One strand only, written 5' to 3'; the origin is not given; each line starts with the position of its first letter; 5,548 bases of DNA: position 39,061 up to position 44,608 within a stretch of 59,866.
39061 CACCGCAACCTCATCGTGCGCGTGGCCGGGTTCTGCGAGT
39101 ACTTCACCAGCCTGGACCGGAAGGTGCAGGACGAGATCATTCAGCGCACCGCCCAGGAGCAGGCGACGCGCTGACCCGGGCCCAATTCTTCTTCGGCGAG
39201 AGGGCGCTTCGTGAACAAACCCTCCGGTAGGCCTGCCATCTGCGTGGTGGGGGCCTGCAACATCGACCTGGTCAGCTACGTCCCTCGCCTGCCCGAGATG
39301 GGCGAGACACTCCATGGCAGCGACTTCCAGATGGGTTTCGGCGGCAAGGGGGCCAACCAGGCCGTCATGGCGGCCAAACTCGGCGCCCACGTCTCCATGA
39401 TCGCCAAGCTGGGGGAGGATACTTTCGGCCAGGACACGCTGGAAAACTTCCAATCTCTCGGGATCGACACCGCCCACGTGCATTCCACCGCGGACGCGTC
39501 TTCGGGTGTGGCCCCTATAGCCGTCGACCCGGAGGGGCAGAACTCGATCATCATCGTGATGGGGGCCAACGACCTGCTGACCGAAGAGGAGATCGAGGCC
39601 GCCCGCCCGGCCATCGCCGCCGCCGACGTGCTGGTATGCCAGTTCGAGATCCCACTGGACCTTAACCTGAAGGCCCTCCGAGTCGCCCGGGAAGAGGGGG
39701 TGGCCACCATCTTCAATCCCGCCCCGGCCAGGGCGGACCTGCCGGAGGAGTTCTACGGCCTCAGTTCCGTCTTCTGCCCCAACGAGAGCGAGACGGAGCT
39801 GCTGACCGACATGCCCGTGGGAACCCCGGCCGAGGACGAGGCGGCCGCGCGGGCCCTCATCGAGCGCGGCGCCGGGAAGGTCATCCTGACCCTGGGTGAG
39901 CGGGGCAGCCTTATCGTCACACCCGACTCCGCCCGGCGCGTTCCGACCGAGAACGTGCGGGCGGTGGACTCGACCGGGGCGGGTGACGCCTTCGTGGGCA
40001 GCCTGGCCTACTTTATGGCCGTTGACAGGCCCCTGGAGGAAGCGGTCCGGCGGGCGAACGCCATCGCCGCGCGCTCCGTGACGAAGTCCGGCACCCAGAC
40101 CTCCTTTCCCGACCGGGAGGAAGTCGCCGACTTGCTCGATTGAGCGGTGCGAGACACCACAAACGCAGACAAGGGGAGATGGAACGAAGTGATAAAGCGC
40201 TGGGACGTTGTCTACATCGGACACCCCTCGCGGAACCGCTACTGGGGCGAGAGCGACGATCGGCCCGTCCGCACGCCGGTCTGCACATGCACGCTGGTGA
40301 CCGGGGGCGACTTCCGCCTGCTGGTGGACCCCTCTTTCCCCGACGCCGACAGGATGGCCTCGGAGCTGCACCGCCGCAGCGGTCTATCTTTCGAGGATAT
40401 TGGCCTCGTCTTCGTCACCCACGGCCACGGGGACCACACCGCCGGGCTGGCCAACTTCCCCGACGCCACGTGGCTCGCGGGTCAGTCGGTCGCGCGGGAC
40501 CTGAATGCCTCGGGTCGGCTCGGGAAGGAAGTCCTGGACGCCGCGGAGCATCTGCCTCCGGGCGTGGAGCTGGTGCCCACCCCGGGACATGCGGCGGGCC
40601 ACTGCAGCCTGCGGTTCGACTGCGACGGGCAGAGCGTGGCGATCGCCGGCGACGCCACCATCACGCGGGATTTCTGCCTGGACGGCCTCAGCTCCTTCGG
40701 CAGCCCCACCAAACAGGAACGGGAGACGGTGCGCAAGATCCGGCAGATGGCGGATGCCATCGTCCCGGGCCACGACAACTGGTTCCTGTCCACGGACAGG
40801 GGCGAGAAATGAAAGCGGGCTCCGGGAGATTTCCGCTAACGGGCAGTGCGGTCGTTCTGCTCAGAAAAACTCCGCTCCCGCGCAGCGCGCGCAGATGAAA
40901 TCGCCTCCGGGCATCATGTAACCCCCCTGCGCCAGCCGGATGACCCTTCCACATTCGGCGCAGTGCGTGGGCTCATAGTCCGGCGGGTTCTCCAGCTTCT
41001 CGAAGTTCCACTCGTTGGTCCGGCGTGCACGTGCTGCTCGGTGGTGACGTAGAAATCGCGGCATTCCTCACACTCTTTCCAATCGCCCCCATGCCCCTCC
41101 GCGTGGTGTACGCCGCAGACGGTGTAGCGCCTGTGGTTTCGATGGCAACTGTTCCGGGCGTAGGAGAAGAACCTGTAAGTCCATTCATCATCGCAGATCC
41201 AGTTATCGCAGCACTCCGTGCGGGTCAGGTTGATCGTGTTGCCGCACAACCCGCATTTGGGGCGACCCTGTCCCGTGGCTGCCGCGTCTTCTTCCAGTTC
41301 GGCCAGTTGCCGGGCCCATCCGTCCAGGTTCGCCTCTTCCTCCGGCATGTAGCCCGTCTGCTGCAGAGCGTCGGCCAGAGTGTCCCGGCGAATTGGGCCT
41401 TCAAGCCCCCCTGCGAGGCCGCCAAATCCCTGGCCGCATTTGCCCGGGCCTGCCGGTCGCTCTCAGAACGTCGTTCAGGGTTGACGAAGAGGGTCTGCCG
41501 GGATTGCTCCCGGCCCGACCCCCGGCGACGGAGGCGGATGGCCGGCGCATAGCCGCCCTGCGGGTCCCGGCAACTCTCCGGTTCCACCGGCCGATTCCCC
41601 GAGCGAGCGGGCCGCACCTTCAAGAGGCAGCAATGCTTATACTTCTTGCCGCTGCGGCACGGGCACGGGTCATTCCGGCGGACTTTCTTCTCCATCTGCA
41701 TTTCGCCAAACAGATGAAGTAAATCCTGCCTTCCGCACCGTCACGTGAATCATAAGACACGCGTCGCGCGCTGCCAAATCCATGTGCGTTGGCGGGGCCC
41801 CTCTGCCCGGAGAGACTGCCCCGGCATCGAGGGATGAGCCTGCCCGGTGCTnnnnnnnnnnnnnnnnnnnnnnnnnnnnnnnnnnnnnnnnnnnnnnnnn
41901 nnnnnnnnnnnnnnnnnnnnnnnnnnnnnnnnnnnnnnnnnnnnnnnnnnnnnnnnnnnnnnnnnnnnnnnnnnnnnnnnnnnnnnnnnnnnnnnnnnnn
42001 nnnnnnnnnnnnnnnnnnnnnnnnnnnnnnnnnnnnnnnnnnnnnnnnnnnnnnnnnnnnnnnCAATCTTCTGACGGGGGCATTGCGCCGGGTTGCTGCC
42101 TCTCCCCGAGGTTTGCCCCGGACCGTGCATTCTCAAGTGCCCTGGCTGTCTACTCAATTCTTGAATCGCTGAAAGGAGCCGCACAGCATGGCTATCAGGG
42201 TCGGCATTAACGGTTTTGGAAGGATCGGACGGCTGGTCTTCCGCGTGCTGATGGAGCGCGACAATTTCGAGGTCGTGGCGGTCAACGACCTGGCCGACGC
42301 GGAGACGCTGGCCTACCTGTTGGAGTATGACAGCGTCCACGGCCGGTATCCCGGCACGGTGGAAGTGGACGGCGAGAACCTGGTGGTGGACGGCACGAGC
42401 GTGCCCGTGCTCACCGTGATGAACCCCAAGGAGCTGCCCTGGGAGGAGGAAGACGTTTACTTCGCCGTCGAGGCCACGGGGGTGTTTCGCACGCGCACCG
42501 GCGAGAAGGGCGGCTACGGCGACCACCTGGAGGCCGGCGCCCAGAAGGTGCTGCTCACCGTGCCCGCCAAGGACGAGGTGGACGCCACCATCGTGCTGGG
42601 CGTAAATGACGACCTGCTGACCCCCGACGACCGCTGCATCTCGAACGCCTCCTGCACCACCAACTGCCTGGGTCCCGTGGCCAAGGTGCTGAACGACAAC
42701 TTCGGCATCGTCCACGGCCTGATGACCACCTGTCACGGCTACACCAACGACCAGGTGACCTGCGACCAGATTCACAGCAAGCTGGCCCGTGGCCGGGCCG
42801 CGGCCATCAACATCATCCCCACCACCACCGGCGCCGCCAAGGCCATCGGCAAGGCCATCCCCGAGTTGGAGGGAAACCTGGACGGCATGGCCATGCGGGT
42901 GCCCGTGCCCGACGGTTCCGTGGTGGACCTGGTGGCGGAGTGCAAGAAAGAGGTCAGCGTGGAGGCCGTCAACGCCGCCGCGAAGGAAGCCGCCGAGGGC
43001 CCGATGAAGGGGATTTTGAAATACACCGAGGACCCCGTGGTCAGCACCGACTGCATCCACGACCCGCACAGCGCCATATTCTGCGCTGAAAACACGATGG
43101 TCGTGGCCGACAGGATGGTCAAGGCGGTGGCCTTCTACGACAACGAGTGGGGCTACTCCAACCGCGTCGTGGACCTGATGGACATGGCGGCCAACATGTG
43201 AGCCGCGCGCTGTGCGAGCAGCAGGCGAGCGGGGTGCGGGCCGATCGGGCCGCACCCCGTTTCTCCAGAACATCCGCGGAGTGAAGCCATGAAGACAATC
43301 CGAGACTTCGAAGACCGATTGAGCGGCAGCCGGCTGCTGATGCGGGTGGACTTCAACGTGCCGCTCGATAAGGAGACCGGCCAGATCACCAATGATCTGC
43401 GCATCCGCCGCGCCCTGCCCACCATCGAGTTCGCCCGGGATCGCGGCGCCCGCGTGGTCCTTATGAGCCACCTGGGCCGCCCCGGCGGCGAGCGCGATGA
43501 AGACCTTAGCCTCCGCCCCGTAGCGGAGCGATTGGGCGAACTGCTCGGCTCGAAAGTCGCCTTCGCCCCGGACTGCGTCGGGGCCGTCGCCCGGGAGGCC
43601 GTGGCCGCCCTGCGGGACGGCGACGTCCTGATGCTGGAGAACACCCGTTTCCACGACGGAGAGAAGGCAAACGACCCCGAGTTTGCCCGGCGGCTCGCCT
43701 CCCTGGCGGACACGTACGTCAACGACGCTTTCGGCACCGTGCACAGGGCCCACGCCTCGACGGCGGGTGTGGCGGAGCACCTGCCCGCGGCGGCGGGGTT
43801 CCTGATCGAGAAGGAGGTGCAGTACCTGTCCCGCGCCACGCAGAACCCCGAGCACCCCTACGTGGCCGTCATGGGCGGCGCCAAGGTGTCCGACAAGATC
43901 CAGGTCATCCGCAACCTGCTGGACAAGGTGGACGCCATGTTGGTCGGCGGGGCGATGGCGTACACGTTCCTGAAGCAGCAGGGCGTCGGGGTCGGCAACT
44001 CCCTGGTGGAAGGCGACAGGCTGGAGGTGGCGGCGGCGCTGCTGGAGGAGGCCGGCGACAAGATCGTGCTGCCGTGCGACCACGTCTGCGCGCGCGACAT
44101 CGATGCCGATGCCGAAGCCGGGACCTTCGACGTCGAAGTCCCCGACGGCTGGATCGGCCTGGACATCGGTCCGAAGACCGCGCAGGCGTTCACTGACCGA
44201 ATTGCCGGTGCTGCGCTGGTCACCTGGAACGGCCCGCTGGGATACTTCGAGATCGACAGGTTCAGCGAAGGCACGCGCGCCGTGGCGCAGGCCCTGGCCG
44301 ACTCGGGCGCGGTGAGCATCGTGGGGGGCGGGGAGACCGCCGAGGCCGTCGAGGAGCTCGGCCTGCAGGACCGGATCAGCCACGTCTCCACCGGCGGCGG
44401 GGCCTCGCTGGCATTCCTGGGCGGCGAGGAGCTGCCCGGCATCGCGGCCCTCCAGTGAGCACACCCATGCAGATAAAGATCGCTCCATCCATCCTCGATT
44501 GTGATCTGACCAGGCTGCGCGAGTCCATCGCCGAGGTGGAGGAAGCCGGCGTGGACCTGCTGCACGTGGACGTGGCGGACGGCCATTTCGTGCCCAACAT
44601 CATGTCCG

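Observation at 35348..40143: Orphan glycyl-radical enzyme flanked by a LarA-like gene and a ribokinase, with no activating enzyme in the window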

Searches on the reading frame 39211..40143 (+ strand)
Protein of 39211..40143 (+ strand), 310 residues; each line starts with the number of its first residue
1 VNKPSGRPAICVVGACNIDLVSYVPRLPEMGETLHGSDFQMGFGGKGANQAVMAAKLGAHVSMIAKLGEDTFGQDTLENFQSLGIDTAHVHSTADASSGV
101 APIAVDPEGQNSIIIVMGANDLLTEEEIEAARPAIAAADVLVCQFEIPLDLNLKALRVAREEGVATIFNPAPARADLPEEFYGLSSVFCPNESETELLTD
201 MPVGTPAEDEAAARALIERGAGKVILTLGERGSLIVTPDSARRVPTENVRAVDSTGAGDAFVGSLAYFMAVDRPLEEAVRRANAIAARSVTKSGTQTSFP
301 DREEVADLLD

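Call 9: search_protein_families(library=pfam, proteins=[window:39211-40143:+])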
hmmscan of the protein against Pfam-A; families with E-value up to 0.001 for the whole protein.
window:39211-40143:+ (310 aa): 3 families
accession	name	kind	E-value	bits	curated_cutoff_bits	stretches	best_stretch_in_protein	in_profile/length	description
PF00294.29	PfkB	-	2.4e-67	227.8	25.8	1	10-301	4-301/302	pfkB family carbohydrate kinase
PF08543.17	Phos_pyr_kin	-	1.2e-09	38.3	27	1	176-292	111-234/246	Phosphomethylpyrimidine kinase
PF01256.23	Carb_kinase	-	8.2e-05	22.6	27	1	186-288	118-218/242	NAD(P)H-hydrate dehydratase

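Call 11: search_protein_families(library=ncbifam, proteins=[window:39211-40143:+], max_evalue=0.001)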
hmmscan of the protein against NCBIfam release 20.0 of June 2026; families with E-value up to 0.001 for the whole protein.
window:39211-40143:+ (310 aa): 29 families (the best 25 are shown)
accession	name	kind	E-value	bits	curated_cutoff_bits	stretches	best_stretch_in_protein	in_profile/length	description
TIGR02152.1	D_ribokin_bact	equivalog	4.7e-106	354.5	299.65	1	10-306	1-297/298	ribokinase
NF008353.0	PRK11142.1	equivalog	7.7e-83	278.5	341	1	10-309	5-303/307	ribokinase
TIGR04382.1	myo_inos_iolC_N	equivalog_domain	1.9e-32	112.8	300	1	12-308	6-308/309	5-dehydro-2-deoxygluconokinase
TIGR03168.1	1-PFK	subfamily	4.5e-27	94.8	216.4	1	18-308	10-298/305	hexose kinase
TIGR03828.1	pfkB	equivalog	1.5e-24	86.6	292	1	18-307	10-297/305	1-phosphofructokinase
NF053626.1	RibKinHalex1628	equivalog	3e-24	86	330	1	10-310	4-292/293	ATP-dependent ribose-1-phosphate kinase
NF041134.1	R1P_kin_Thcocales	equivalog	6.1e-23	81.7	500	1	11-305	4-278/291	ADP-dependent ribose-1-phosphate kinase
TIGR02198.1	rfaE_dom_I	equivalog_domain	3.9e-21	75.5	345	1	45-297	48-304/315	D-glycero-beta-D-manno-heptose-7-phosphate kinase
NF040938.1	KDG_KDGal_kin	equivalog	6.9e-20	71.4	400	2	207-309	201-303/305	bifunctional 2-dehydro-3-deoxygluconokinase/2-dehydro-3-deoxygalactonokinase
NF006957.1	PRK09434.1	equivalog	8.7e-19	68.1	450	1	43-304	26-301/302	fructokinase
NF007321.0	PRK09813.1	equivalog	2.2e-18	66.7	247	2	213-294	178-259/261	fructoselysine 6-kinase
NF041320.1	pfkB_Halo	equivalog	8.6e-18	64.8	400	1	33-298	26-285/302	1-phosphofructokinase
NF049991.1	TagKinase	equivalog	2.1e-17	62.9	420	1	54-305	51-311/321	tagatose kinase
NF041164.1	NucKinThplmales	equivalog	2.6e-17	63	450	2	13-111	7-104/295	nucleoside kinase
NF007068.0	PRK09513.1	equivalog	3.3e-15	56.1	432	1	187-308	183-302/312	1-phosphofructokinase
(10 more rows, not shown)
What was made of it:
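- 39211..40143 (+): Ribokinase (PfkB family). TIGR02152 354.5 bits, above the 299.65 cut-off (call 11).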

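Call 79: search_solved_structures(query=window:39211-40143:+, max_evalue=1e-30)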
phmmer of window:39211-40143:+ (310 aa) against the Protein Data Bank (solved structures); distinct sequences matched with E-value up to 1e-30: 13.
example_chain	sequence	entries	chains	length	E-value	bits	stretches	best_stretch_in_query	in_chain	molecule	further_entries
5byc_A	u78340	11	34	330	9.2e-90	304.4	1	9-305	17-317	Ribokinase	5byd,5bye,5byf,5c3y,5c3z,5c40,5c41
6wjz_A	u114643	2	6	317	9.3e-90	304.4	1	9-305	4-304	Ribokinase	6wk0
2fv7_A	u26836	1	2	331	9.4e-90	304.4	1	9-305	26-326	Ribokinase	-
5zwy_A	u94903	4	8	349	1.6e-65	224.8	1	7-305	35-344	Ribokinase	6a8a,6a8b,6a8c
4x8f_A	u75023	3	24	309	4.6e-60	206.9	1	10-307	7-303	Ribokinase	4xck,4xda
1gqt_A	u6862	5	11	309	6.7e-58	199.8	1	9-310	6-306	RIBOKINASE | PROTEIN (RIBOKINASE)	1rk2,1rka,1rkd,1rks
3ry7_A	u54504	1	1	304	3e-56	194.4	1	10-306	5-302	Ribokinase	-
6znx_A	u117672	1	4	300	6.6e-56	193.3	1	10-309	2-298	Ribokinase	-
8cqx_A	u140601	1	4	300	2.1e-55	191.6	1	10-309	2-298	Ribokinase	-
11bl_A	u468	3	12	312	4.5e-54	187.3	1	10-309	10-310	Ribokinase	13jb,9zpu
1vm7_A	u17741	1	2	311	4e-47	164.4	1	10-307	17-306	ribokinase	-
6ilr_A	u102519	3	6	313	3.7e-39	138.3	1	8-309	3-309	Ribokinase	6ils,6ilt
6whj_A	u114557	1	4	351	1.7e-37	132.9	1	9-309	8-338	Ribokinase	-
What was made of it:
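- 39211..40143 (+): Best solved relatives are ribokinases (304 bits to 5BYC, 200 bits to 1GQT, an entry I recall as the E. coli enzyme; call 79).
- On Ribokinase: Best PDB hits are ribokinases (call 79).
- The ribokinase is canonical (calls 11, 79).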

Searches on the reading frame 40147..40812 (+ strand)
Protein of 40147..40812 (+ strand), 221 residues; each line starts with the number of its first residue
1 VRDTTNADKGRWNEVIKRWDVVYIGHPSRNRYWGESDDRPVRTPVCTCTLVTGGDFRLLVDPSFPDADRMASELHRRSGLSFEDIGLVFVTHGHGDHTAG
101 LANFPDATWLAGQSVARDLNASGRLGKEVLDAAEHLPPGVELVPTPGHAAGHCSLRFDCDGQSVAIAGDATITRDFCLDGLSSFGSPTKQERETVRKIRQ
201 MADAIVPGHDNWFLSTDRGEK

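Call 9: search_protein_families(library=pfam, proteins=[window:40147-40812:+])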
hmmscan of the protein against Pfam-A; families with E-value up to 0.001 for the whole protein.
window:40147-40812:+ (221 aa): 2 families
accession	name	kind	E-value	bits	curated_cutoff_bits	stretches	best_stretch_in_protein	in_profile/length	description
PF00753.33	Lactamase_B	-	9.3e-20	71.8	22.7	1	45-209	5-196/196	Metallo-beta-lactamase superfamily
PF12706.13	Lactamase_B_2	-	1.5e-07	31.7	27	1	57-170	2-143/200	Beta-lactamase superfamily domain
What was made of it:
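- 40147..40812 (+): Small metallo-beta-lactamase-fold hydrolase, lactonase-like or MBLAC1-like. Substrate unknown. Lactamase_B 9.3e-20 (call 9).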

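Call 11: search_protein_families(library=ncbifam, proteins=[window:40147-40812:+], max_evalue=0.001)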
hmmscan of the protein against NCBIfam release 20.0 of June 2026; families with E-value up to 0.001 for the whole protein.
window:40147-40812:+ (221 aa): 12 families
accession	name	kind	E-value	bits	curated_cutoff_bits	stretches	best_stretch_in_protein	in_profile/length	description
NF045699.1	AHLLactAiiA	equivalog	1.6e-11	43.9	375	1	60-207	72-229/251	quorum-quenching N-acyl homoserine lactonase AiiA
NF045700.1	AHLLactAttM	equivalog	6.5e-11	42.2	390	1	140-211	170-247/257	AttM family quorum-quenching N-acyl homoserine lactonase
NF033105.1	bla_subclass_B3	equivalog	7.9e-09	35.2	240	1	47-121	24-101/257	subclass B3 metallo-beta-lactamase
NF047925.1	pyridox_lacton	equivalog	2.2e-08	34.2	325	1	130-203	167-242/268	4-pyridoxolactonase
NF047979.1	lactonase_AidB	equivalog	5.6e-08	32.4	360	0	71-103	80-112/271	AidB family quorum-quenching N-acyl homoserine lactonase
NF047919.1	lactonase_YtnP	equivalog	3.1e-06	26.6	425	0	76-108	91-123/274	YtnP family quorum-quenching lactonase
TIGR02651.1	RNase_Z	equivalog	2.6e-05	23.5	292.95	1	76-103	43-70/302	ribonuclease Z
NF000801.0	PRK00055.1-3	equivalog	3.5e-05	23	252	1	76-102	45-71/307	ribonuclease Z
TIGR03413.1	GSH_gloB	equivalog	0.00017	21.1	200.8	1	59-170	24-127/248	hydroxyacylglutathione hydrolase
NF001911.0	PRK00685.1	equivalog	0.00037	20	144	0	50-114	12-73/228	metal-dependent hydrolase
NF040874.1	blaPJM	exception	0.00053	19.6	630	0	46-109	58-121/301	PJM family subclass B3 metallo-beta-lactamase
NF012229.1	bla_class_B_core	domain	0.001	19.3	100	0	50-105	19-72/139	metallo-beta-lactamase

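Call 78: search_solved_structures(query=window:40147-40812:+, max_evalue=0.001)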
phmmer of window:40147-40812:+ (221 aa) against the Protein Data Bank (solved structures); distinct sequences matched with E-value up to 0.001: 23.
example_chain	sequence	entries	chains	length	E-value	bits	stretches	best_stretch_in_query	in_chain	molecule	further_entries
7y7u_A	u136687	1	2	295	3.8e-09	39.5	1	129-171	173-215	MBL fold metallo-hydrolase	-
4v0h_A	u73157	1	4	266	6e-09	38.8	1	58-211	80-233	METALLO-BETA-LACTAMASE DOMAIN-CONTAINING PROTEIN 1 1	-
4le6_A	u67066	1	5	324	2.9e-08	36.6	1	135-173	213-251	Organophosphorus hydrolase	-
4o98_A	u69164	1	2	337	2.9e-07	33.3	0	135-174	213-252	organophosphorus hydrolase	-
5eht_A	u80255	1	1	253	1e-06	31.5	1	60-201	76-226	N-acyl homoserine lactonase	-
4j5f_A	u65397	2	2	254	1.1e-06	31.5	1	60-201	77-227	N-acyl homoserine lactonase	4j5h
2a7m_A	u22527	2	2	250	1.4e-06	31.1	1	60-201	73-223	N-acyl homoserine lactone hydrolase | N-acyl homoserine lactonase AiiA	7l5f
5eh9_A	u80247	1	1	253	1.4e-06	31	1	60-201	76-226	N-acyl homoserine lactonase AiiA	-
3dha_A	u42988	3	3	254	1.5e-06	31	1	60-201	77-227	N-Acyl Homoserine Lactone Hydrolase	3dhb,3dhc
2br6_A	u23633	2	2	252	3.1e-06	29.9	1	60-201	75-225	AIIA-LIKE PROTEIN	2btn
2zo4_A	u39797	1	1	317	3.4e-06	29.8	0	49-105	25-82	Metallo-beta-lactamase family protein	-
1p9e_A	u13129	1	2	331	5.5e-06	29.1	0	132-182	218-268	Methyl Parathion Hydrolase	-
8zu5_A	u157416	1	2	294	5.9e-06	29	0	132-182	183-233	Methyl parathion hydrolase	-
8zxg_A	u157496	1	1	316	1.9e-05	27.4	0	138-209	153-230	Paraoxonase from Bacillus sp. strain S3wahi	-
8zu4_A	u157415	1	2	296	3.4e-05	26.5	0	131-182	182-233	Methyl parathion hydrolase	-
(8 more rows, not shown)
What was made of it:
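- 40147..40812 (+): Weak matches to AiiA and AttM lactonase models (call 11) and to MBLAC1 and AiiA structures (call 78).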

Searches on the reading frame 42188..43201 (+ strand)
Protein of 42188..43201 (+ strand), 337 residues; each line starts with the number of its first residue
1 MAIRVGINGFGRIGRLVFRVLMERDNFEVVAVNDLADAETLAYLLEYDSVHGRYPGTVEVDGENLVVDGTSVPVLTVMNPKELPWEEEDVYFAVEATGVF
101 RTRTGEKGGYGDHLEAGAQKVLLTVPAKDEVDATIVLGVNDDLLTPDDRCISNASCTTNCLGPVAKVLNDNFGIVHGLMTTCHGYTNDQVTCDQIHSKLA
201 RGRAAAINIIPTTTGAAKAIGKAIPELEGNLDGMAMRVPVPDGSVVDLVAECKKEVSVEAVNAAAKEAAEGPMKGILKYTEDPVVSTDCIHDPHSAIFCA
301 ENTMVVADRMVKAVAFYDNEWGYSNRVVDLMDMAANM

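Call 9: search_protein_families(library=pfam, proteins=[window:42188-43201:+])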
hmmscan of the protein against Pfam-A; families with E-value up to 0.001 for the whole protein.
window:42188-43201:+ (337 aa): 2 families
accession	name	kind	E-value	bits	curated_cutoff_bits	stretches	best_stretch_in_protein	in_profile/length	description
PF02800.25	Gp_dh_C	-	1.8e-62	210.1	24.4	1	161-317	1-158/158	Glyceraldehyde 3-phosphate dehydrogenase, C-terminal domain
PF00044.30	Gp_dh_N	-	5.2e-38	129.8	31.7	1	3-102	1-100/101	Glyceraldehyde 3-phosphate dehydrogenase, NAD binding domain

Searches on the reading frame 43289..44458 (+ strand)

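Call 9: search_protein_families(library=pfam, proteins=[window:43289-44458:+])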
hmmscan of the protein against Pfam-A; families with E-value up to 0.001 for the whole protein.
window:43289-44458:+ (389 aa): 1 family
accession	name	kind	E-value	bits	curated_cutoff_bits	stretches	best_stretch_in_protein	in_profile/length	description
PF00162.24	PGK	-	9.6e-153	509.1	27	1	10-380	5-379/379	Phosphoglycerate kinase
